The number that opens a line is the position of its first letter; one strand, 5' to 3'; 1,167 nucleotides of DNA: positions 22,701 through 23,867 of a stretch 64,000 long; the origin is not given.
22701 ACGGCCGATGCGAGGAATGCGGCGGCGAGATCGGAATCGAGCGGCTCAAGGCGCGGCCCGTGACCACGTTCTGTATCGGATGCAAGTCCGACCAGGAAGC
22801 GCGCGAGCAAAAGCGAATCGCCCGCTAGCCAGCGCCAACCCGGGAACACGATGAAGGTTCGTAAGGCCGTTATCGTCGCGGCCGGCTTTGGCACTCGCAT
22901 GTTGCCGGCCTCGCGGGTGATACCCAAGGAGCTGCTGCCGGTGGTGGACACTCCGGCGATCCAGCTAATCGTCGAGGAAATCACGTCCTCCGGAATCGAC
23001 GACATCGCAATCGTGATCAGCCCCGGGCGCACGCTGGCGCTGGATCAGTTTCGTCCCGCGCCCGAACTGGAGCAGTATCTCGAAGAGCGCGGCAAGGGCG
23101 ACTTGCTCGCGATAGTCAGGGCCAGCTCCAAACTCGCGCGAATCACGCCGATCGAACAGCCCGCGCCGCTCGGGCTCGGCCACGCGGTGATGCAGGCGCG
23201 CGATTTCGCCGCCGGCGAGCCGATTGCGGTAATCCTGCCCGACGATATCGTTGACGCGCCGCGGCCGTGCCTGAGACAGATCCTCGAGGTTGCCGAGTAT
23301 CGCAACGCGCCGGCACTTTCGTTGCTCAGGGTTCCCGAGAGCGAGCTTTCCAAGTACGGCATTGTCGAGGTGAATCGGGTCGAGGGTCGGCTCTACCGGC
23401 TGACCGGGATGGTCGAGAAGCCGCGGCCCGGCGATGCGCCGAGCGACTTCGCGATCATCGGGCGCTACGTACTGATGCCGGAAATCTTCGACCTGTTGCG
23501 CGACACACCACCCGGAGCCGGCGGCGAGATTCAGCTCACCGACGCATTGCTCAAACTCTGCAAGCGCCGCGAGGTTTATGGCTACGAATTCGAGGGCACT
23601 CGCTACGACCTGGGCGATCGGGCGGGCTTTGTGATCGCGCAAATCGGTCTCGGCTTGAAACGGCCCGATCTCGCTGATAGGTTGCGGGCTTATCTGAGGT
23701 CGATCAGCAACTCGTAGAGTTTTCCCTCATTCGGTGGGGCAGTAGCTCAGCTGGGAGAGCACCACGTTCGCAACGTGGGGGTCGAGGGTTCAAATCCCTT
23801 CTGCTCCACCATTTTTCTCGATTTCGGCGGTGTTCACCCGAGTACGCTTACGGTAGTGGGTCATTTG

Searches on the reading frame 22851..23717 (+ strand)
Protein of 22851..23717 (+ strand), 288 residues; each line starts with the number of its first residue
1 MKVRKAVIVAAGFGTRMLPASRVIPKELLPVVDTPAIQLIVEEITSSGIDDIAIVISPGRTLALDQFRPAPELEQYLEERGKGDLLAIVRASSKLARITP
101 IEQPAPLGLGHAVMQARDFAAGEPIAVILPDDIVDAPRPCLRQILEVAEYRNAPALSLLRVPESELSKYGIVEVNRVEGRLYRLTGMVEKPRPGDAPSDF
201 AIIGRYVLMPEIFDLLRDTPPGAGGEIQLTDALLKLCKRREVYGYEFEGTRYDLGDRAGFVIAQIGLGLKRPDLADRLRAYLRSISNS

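Call 74: list_cluster_members(proteins=[window:22851-23717:+, window:40566-41783:-, window:41799-43358:-, window:47462-48103:-, window:31724-32695:+, window:32692-33528:+, window:21216-22391:-, window:30088-31458:+])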
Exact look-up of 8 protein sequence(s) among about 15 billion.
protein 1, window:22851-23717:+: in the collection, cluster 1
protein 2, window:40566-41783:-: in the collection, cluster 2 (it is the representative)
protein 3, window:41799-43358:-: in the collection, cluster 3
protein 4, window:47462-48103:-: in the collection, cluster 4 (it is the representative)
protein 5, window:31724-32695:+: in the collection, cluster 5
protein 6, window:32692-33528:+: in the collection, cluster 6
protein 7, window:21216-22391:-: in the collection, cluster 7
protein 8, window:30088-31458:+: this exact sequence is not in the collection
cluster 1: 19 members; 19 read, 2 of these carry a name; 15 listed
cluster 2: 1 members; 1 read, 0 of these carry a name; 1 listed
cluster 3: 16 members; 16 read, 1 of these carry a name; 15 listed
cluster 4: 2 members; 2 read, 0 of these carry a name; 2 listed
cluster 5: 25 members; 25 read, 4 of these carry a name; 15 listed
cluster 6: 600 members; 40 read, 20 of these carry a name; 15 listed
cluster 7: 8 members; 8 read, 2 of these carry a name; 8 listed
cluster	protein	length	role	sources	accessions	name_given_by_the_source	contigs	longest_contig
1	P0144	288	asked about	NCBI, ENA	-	-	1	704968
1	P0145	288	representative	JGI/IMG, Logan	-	-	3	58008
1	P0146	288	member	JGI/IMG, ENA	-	UTP--glucose-1-phosphate uridylyltransferase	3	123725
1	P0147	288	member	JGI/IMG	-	UTP--glucose-1-phosphate uridylyltransferase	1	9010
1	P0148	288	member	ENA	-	-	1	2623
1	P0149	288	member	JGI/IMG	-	-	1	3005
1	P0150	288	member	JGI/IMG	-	-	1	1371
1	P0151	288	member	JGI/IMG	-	-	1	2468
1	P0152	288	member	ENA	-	-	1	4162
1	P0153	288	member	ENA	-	-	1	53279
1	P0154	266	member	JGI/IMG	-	-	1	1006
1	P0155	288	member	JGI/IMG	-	-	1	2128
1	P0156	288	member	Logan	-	-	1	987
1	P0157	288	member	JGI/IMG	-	-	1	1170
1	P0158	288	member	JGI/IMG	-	-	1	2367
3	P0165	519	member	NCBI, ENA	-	-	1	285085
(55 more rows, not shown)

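Call 75: find_encoding_contigs(protein=P0165, flank=10000, max_places=3)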
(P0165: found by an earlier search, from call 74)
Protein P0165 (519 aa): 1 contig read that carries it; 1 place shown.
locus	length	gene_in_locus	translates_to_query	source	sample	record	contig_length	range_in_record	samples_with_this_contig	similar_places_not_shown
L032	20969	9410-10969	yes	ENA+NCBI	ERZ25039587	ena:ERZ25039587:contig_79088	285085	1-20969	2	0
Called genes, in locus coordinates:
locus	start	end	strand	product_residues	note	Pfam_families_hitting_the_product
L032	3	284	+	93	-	?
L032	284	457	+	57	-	PF00158:Sigma54_activat, PF14532:Sigma54_activ_2 (weak)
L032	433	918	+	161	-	PF00158:Sigma54_activat, PF07728:AAA_5 (weak), PF14532:Sigma54_activ_2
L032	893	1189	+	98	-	PF25601:AAA_lid_14, PF02954:HTH_8 (weak)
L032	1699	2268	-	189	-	PF02775:TPP_enzyme_C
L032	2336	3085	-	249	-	-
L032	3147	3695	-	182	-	PF01814:Hemerythrin (weak)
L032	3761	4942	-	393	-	PF05940:NnrS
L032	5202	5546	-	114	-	-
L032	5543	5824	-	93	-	-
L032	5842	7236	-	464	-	PF00115:COX1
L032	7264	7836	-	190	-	PF00034:Cytochrom_C (weak)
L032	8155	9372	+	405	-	PF02771:Acyl-CoA_dh_N, PF02770:Acyl-CoA_dh_M, PF00441:Acyl-CoA_dh_1, PF22924:ACOX_C_alpha1 (weak), PF08028:Acyl-CoA_dh_2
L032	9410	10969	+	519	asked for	PF00501:AMP-binding, PF13193:AMP-binding_C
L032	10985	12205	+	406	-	PF00108:Thiolase_N, PF00109:ketoacyl-synt, PF08545:ACP_syn_III (faint), PF02803:Thiolase_C, PF22691:Thiolase_C_1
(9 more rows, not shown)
